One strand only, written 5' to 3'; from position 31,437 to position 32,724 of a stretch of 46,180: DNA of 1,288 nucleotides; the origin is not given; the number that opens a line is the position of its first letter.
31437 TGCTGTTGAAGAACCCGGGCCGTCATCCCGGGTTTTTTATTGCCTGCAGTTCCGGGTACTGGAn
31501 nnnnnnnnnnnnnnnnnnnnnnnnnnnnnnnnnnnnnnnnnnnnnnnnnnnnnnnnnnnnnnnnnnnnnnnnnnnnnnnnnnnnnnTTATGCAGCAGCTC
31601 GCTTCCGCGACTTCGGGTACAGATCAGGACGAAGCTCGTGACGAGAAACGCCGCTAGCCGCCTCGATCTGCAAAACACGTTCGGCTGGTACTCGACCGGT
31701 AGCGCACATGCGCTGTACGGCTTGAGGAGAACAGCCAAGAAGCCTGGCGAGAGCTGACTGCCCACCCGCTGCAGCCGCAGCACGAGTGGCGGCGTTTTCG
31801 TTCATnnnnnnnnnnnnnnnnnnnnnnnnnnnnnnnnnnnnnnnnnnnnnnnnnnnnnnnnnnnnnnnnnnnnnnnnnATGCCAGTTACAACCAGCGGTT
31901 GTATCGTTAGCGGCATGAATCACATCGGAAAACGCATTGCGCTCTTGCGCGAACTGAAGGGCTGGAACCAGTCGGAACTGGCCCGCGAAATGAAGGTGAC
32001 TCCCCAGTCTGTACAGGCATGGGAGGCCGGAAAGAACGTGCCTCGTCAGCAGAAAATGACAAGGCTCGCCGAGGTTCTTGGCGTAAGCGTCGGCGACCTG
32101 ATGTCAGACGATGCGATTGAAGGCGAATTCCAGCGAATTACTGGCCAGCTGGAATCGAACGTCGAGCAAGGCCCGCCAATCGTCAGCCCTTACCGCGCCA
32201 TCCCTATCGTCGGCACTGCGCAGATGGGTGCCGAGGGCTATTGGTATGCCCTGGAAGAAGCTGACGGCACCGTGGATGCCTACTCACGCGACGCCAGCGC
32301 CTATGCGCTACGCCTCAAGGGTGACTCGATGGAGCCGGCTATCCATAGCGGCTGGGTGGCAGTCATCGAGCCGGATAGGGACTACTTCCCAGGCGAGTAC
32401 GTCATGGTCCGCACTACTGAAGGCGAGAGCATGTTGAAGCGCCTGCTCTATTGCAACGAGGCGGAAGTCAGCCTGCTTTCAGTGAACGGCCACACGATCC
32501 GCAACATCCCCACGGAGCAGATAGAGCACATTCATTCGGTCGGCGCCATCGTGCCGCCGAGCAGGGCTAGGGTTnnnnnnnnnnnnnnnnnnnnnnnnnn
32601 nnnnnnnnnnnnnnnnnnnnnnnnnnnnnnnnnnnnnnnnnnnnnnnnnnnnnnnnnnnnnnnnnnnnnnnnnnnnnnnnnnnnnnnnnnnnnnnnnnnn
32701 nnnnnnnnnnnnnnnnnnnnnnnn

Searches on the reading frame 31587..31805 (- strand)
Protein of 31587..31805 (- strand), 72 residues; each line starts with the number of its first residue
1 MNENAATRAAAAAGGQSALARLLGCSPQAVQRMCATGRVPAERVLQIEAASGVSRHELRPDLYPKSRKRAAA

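Call 6: search_protein_families(library=pfam, proteins=[window:31587-31805:-], max_evalue=1)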
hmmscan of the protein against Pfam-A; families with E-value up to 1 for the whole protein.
window:31587-31805:- (72 aa): 15 families
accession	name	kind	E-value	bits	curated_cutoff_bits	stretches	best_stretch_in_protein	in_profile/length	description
PF15943.11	YdaS_toxin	-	3.7e-16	59.1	30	1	8-65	3-63/65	Bacterial toxin YdaS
PF14549.12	P22_Cro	-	5.6e-05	23.3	30.2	1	14-49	10-43/60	DNA-binding transcriptional regulator Cro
PF13560.12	HTH_31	-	0.00025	21.7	27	1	15-59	16-62/64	Helix-turn-helix domain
PF12728.13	HTH_17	-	0.00064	20.4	27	1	19-43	7-31/51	Helix-turn-helix domain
PF07022.19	Phage_CI_repr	-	0.0058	17.4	22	1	16-58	15-57/65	Bacteriophage CI repressor helix-turn-helix domain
PF12964.13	DUF3853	-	0.01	16.4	22.1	1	13-39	46-72/97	Protein of unknown function (DUF3853)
PF10743.14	Phage_Cox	-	0.029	14.6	27.5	1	15-52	13-50/87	Regulatory phage protein cox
PF01381.28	HTH_3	-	0.032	14.7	23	1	16-57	12-54/55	Helix-turn-helix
PF13551.12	HTH_29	-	0.056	14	28.1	1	9-32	7-31/64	Winged helix-turn helix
PF13542.12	HTH_Tnp_ISL3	-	0.072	13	27.4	1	15-34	28-47/51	Helix-turn-helix domain of transposase family ISL3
PF13338.12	AbiEi_4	-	0.091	13.3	25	0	19-39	19-38/49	Transcriptional regulator, AbiEi antitoxin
PF13384.12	HTH_23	-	0.11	12.7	24.6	1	16-32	20-36/50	Homeodomain-like domain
PF13404.12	HTH_AsnC-type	-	0.13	12.6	27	1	17-32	21-36/42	AsnC-type helix-turn-helix domain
PF05258.17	DciA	-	0.14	12.8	24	1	12-59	19-65/89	Dna[CI] antecedent, DciA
PF13518.12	HTH_28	-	0.18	12.3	25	1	10-32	9-31/52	Helix-turn-helix domain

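Call 7: search_protein_families(library=phrogs, proteins=[window:31587-31805:-], max_evalue=1)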
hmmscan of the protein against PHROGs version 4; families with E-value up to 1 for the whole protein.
window:31587-31805:- (72 aa): 13 families
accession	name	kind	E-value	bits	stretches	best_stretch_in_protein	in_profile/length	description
phrog_35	-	transcription regulation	2.8e-20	74.2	1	1-71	73-146/181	transcriptional repressor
phrog_25161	-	unknown function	8.6e-09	36.6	1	8-71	10-76/163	-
phrog_409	-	transcription regulation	5.3e-06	28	1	9-52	20-62/127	transcriptional regulator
phrog_57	-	head and packaging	5.9e-05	24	1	16-51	15-54/199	terminase small subunit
phrog_8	-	transcription regulation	0.0016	19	1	16-58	92-135/346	transcriptional regulator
phrog_101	-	transcription regulation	0.0041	17.9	1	5-55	26-81/203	CII-like transcriptional activator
phrog_2328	-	transcription regulation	0.0067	17.2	1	16-56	31-72/128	transcriptional repressor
phrog_4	-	transcription regulation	0.02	14.9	1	12-60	145-193/400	transcriptional repressor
phrog_8008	-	DNA, RNA and nucleotide metabolism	0.032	14.9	1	13-32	14-33/66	DNA binding protein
phrog_10248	-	unknown function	0.079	14.8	1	18-68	19-72/103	-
phrog_22830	-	unknown function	0.18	12.2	1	12-54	17-59/289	-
phrog_272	-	integration and excision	0.26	12.6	1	10-41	11-42/90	Cox-like excisionase and repressor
phrog_7735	-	integration and excision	0.42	12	1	16-44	8-36/99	excisionase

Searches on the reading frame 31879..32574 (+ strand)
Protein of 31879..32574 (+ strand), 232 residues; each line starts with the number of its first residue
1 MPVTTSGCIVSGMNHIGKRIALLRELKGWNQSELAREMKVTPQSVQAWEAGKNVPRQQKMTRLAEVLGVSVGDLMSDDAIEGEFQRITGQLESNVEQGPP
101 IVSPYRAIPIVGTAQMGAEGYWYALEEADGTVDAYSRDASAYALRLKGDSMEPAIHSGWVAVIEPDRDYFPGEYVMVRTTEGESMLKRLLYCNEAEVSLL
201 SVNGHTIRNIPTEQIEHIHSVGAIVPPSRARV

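Call 6: search_protein_families(library=pfam, proteins=[window:31879-32574:+], max_evalue=1)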
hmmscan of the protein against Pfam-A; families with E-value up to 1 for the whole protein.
window:31879-32574:+ (232 aa): 14 families
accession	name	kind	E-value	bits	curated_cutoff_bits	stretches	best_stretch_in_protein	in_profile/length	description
PF00717.28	Peptidase_S24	-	7.3e-16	58.4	23.3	1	109-225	1-116/116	Peptidase S24-like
PF01381.28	HTH_3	-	4.9e-14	52.5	23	1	20-74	1-55/55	Helix-turn-helix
PF13560.12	HTH_31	-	3.4e-10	40.5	27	1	16-71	2-58/64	Helix-turn-helix domain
PF12844.13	HTH_19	-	1.4e-07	31.7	30.2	1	17-75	1-59/64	Helix-turn-helix domain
PF13443.12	HTH_26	-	1.5e-05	25.6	22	1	23-77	5-60/63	Cro/C1-type HTH DNA-binding domain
PF13518.12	HTH_28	-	0.0027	18.2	25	1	19-49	2-33/52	Helix-turn-helix domain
PF13384.12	HTH_23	-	0.0039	17.4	24.6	1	20-48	8-37/50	Homeodomain-like domain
PF14549.12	P22_Cro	-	0.0065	16.7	30.2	1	30-58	11-37/60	DNA-binding transcriptional regulator Cro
PF08281.18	Sigma70_r4_2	-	0.0071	16.4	25.7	1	22-48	20-46/54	Sigma-70, region 4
PF07022.19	Phage_CI_repr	-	0.0084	16.9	22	1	30-75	14-58/65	Bacteriophage CI repressor helix-turn-helix domain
PF15943.11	YdaS_toxin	-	0.01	16.1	30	1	31-55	11-36/65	Bacterial toxin YdaS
PF06056.18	Terminase_5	-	0.1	13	20.3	1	26-49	11-34/58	Putative ATPase subunit of terminase (gpP-like)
PF13551.12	HTH_29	-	0.12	12.9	28.1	1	21-48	4-32/64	Winged helix-turn helix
PF13413.12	HTH_25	-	0.12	12.7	24.6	1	24-51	6-33/62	Helix-turn-helix domain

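Call 7: search_protein_families(library=phrogs, proteins=[window:31879-32574:+], max_evalue=1)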
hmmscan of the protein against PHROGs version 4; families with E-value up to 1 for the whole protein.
window:31879-32574:+ (232 aa): 45 families (the best 25 are shown)
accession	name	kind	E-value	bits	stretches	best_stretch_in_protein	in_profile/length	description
phrog_4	-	transcription regulation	3.1e-39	136.1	1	13-225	130-333/400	transcriptional repressor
phrog_8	-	transcription regulation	1.6e-15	58.4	1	13-82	74-143/346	transcriptional regulator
phrog_2328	-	transcription regulation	3.5e-14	53.7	1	13-79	13-79/128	transcriptional repressor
phrog_3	-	transcription regulation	7e-13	50.1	1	12-84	85-155/430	transcriptional repressor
phrog_2439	-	transcription regulation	7.7e-12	45.8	1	12-78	4-70/367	transcriptional regulator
phrog_2967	-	transcription regulation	2e-11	44.8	1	13-79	8-74/225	transcriptional regulator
phrog_5823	-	transcription regulation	3.3e-11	43.9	1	14-83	5-75/404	transcriptional regulator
phrog_4836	-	transcription regulation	5.1e-08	33.7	1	15-83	75-143/194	CII-like regulator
phrog_2104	-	unknown function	2.6e-07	31.8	1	18-64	42-88/103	-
phrog_8558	-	unknown function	2.2e-06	28.9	1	138-204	17-87/114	-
phrog_6201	-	transcription regulation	3.5e-06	27.9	1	132-225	18-112/121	CI-like repressor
phrog_1994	-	DNA, RNA and nucleotide metabolism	4.8e-05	24.4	1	19-85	3-68/170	DNA binding protein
phrog_638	-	transcription regulation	0.00012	22.9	1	30-73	19-62/145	transcriptional regulator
phrog_811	-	DNA, RNA and nucleotide metabolism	0.00018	22.1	1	136-211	43-116/140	UmuD-like protein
phrog_955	-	DNA, RNA and nucleotide metabolism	0.00062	20.5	1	15-57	24-66/142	HTH DNA binding protein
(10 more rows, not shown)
